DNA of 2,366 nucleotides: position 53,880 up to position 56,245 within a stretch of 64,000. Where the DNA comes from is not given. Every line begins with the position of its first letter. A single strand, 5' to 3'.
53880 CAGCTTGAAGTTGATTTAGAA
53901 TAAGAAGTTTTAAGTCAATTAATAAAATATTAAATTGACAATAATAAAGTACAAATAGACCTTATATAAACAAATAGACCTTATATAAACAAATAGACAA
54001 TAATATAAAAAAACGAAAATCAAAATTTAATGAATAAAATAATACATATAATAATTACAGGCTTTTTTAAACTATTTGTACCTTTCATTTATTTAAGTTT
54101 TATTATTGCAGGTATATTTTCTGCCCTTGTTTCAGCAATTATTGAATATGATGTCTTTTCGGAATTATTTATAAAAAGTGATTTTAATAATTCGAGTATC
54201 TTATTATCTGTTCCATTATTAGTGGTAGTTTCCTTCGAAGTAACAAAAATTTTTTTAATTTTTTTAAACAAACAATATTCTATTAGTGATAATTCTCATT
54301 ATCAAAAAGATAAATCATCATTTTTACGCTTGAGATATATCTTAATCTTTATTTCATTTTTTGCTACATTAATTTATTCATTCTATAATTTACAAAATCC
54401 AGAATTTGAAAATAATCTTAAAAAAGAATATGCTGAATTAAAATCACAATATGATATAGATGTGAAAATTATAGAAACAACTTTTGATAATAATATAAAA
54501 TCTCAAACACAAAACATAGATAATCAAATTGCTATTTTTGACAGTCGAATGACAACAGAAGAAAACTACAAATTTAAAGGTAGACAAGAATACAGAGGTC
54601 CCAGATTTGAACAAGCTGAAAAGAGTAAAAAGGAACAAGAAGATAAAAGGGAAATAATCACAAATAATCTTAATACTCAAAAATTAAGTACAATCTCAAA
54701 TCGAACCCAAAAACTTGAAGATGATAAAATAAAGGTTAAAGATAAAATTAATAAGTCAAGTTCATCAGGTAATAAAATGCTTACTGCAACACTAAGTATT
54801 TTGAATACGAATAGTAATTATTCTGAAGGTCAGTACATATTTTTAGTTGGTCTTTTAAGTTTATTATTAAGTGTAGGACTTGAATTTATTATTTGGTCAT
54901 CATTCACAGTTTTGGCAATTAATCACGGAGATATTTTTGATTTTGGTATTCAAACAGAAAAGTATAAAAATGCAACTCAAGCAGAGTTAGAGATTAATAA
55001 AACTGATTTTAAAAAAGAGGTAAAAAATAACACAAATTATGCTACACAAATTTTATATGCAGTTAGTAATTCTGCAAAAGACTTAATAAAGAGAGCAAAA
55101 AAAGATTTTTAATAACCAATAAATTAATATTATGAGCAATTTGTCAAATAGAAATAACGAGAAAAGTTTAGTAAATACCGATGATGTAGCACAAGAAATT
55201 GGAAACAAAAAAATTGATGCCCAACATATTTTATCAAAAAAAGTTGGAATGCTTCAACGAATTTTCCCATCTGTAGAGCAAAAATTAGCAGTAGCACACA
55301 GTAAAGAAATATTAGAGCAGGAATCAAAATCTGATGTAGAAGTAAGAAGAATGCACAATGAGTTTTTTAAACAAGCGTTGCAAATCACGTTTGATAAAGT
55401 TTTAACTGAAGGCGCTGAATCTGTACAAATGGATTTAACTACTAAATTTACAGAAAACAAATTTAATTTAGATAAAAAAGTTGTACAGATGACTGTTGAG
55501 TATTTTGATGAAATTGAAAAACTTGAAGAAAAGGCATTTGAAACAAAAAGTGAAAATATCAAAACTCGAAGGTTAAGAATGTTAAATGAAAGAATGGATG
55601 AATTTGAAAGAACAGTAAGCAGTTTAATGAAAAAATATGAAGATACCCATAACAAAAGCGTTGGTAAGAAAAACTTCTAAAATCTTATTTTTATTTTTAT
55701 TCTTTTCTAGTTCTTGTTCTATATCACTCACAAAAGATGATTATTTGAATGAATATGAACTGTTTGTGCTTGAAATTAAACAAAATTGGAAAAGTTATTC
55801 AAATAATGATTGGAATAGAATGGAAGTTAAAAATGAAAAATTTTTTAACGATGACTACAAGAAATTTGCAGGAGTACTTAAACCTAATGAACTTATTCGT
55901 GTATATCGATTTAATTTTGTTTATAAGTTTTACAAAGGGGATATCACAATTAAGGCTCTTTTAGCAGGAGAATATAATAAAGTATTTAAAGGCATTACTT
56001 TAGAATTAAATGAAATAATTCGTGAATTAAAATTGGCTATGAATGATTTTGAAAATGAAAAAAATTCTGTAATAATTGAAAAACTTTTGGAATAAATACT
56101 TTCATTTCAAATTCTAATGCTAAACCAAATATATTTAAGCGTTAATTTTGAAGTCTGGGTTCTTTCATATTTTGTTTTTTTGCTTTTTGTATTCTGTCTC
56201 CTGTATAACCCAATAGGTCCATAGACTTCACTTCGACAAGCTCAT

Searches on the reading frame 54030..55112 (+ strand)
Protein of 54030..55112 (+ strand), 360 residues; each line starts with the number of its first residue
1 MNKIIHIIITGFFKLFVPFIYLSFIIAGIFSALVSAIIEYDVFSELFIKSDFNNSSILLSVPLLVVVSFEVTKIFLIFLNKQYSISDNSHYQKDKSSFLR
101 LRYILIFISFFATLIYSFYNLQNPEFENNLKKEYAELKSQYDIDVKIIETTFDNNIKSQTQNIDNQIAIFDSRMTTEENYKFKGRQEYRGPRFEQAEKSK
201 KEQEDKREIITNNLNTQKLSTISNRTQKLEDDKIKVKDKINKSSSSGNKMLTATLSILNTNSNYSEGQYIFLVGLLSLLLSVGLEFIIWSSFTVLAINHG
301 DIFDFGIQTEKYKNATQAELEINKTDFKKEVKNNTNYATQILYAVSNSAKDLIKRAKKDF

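Call 7: search_protein_families(library=pfam, proteins=[window:54030-55112:+], max_evalue=0.01)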
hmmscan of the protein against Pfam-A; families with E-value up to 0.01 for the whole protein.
window:54030-55112:+ (360 aa): 0 families

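Call 26: search_protein_families(library=padloc, proteins=[window:54030-55112:+], max_evalue=0.01)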
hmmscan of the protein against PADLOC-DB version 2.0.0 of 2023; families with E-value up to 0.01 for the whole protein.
window:54030-55112:+ (360 aa): 0 families

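Call 27: search_protein_families(library=ncbifam, proteins=[window:54030-55112:+], max_evalue=0.01)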
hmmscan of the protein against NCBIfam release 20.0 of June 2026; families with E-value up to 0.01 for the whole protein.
window:54030-55112:+ (360 aa): 0 families

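Call 42: find_homologous_proteins(query=window:54030-55112:+, max_evalue=0.00001)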
Query window:54030-55112:+ (360 aa): 22 proteins with E <= 0.00001 among 6009 candidates.
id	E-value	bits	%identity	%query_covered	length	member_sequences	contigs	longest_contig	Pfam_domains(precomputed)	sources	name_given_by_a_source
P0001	4.4e-222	754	100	100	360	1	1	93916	-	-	-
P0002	1.6e-120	420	56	100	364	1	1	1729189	-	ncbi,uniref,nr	ncbi:hypothetical protein GWK08_05575 [Leptobacterium flavescens]|uniref:DUF4407 domain-containing p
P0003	2.1e-119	417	56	100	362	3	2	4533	-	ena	-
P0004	1.8e-101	358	50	99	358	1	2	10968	-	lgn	-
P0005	2.5e-101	357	47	100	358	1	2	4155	-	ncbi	-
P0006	2.7e-99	351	50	100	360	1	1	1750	-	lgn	-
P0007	7.7e-98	346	48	99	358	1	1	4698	-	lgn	-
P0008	1.3e-94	335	48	99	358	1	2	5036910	-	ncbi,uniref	ncbi:conserved membrane protein of unknown function [Tenacibaculum sp. 190524A02b]|uniref:DUF4407 do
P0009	8.1e-92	326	48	99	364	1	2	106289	-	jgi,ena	jgi:hypothetical protein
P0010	1.8e-89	318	50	87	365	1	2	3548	-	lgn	-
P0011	2.6e-88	315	46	99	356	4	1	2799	-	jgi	jgi:hypothetical protein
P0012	1.5e-85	306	48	87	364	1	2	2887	-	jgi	-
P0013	1.0e-83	300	47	84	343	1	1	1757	-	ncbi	-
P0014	1.4e-79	286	47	83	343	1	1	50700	-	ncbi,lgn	-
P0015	6.6e-77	277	43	100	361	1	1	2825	-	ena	-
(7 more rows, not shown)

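Call 43: find_encoding_contigs(protein=P0002, flank=8000, max_places=2)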
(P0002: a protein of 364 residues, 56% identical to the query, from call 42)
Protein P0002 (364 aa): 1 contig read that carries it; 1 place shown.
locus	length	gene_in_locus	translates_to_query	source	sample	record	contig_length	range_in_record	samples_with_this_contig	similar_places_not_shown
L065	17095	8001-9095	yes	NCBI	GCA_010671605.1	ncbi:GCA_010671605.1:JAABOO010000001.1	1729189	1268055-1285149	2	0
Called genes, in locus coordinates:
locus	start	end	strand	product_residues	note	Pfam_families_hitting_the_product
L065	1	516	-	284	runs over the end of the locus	-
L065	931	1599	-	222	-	PF00072:Response_reg, PF00196:GerE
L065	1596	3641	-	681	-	PF07719:TPR_2 (faint), PF13181:TPR_8 (faint), PF13374:TPR_10 (faint), PF13176:TPR_7 (faint), PF13424:TPR_12 (weak), PF00515:TPR_1 (weak), PF02518:HATPase_c (weak)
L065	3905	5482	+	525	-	PF01435:Peptidase_M48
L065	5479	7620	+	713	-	PF00092:VWA, PF13519:VWA_2, PF07719:TPR_2 (faint), PF13174:TPR_6 (faint), PF13371:TPR_9 (weak), PF13432:TPR_16 (weak), PF14559:TPR_19 (faint)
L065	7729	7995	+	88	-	-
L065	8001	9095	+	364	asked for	-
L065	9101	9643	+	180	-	-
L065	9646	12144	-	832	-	PF12704:MacB_PCD, PF02687:FtsX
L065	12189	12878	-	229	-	PF02463:SMC_N (faint), PF00005:ABC_tran, PF13304:AAA_21 (faint)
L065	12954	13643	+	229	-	PF00657:Lipase_GDSL, PF04311:DUF459 (faint), PF13472:Lipase_GDSL_2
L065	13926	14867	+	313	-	PF13793:Pribosyltran_N, PF00156:Pribosyltran, PF14572:Pribosyl_synth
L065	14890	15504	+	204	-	PF01386:Ribosomal_L25p, PF14693:Ribosomal_TL5_C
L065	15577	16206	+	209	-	PF01195:Pept_tRNA_hydro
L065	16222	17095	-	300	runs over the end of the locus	PF11751:PorP_SprF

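Call 44: find_encoding_contigs(protein=P0008, flank=8000, max_places=2)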
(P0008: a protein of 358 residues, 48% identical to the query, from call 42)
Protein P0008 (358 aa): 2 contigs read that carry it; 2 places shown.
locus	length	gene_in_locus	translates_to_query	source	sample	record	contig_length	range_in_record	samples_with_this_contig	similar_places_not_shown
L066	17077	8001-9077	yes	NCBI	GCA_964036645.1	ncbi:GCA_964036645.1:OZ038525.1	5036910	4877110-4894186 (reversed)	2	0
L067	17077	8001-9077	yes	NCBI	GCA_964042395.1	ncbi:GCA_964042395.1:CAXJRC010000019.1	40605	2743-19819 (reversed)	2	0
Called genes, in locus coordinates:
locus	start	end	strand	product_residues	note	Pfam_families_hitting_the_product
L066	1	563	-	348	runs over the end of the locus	PF09982:LpxR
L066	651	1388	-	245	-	PF10988:DUF2807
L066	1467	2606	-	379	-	PF12833:HTH_18, PF00165:HTH_AraC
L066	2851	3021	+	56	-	-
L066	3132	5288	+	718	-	PF07719:TPR_2 (faint), PF13181:TPR_8 (faint), PF13374:TPR_10 (faint), PF13176:TPR_7 (faint), PF13424:TPR_12, PF00515:TPR_1 (weak), PF07730:HisKA_3, PF02518:HATPase_c, +1 more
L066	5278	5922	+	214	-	PF00072:Response_reg, PF00196:GerE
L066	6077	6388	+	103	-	-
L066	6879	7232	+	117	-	-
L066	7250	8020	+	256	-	PF13676:TIR_2 (faint)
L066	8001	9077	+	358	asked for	-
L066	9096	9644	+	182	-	-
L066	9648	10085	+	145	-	PF20203:DUF6565 (weak)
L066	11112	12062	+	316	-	PF00656:Peptidase_C14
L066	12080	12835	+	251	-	PF13676:TIR_2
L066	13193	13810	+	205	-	PF18153:Cap15_CD_rec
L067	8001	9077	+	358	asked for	-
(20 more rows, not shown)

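Call 45: find_encoding_contigs(protein=P0009, flank=8000, max_places=2)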
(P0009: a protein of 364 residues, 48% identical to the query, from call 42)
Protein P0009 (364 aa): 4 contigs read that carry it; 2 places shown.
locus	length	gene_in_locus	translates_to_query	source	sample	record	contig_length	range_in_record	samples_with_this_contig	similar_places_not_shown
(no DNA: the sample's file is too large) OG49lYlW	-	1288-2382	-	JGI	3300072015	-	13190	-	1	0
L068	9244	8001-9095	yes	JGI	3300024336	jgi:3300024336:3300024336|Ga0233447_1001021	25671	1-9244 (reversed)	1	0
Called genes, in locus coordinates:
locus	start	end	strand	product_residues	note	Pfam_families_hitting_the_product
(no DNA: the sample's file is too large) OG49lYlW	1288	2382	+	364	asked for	-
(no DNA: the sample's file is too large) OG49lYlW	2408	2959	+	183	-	-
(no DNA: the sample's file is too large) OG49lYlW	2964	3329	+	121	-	-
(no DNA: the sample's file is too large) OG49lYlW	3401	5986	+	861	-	-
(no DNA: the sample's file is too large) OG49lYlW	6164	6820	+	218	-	-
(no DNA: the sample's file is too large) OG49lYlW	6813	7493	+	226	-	-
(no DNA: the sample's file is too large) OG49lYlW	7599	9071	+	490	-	-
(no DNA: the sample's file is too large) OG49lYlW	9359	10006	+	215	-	-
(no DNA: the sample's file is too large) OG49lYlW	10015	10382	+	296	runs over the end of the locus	PF18935:DUF5683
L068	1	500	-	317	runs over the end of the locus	PF02706:Wzz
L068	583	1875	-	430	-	PF00579:tRNA-synt_1b, PF22421:SYY_C-terminal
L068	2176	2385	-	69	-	-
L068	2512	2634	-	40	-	-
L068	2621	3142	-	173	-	PF02674:Colicin_V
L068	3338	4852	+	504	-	PF03321:GH3, PF23571:GH3_M, PF23572:GH3_C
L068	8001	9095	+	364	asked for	-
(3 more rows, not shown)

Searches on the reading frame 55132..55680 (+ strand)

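Call 7: search_protein_families(library=pfam, proteins=[window:55132-55680:+], max_evalue=0.01)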
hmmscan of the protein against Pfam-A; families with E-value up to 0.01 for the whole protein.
window:55132-55680:+ (182 aa): 1 family
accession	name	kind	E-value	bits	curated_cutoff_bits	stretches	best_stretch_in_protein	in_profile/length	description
PF11355.13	DUF3157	-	0.0065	16.6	21.7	1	9-112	49-143/199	Protein of unknown function (DUF3157)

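Call 26: search_protein_families(library=padloc, proteins=[window:55132-55680:+], max_evalue=0.01)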
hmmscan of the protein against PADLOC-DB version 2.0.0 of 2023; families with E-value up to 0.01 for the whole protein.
window:55132-55680:+ (182 aa): 1 family
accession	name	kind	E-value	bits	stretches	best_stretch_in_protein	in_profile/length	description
PDLC04850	PDC-S05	-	0.0042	15.4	1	13-83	24-85/86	-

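Call 27: search_protein_families(library=ncbifam, proteins=[window:55132-55680:+], max_evalue=0.01)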
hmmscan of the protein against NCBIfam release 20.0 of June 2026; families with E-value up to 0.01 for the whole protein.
window:55132-55680:+ (182 aa): 1 family
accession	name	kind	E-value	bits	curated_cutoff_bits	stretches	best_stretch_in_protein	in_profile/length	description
NF008118.0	PRK10865.1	equivalog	0.00082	17.4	1417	1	90-174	393-467/857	ATP-dependent chaperone ClpB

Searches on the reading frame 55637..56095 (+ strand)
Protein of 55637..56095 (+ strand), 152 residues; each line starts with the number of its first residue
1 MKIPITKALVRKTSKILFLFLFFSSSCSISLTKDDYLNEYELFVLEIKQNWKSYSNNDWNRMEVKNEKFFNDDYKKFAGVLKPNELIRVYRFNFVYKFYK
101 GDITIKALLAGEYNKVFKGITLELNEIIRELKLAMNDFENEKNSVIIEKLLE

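Call 7: search_protein_families(library=pfam, proteins=[window:55637-56095:+], max_evalue=0.01)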
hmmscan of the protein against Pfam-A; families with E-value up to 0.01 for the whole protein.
window:55637-56095:+ (152 aa): 1 family
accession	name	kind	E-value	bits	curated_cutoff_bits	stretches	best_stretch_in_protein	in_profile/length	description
PF20203.3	DUF6565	-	4.9e-12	46.4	24.5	1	47-135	1-81/86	Domain of unknown function (DUF6565)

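Call 26: search_protein_families(library=padloc, proteins=[window:55637-56095:+], max_evalue=0.01)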
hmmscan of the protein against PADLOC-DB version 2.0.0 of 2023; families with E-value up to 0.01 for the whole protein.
window:55637-56095:+ (152 aa): 0 families

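Call 27: search_protein_families(library=ncbifam, proteins=[window:55637-56095:+], max_evalue=0.01)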
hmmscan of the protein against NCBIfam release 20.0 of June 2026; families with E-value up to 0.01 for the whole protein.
window:55637-56095:+ (152 aa): 0 families
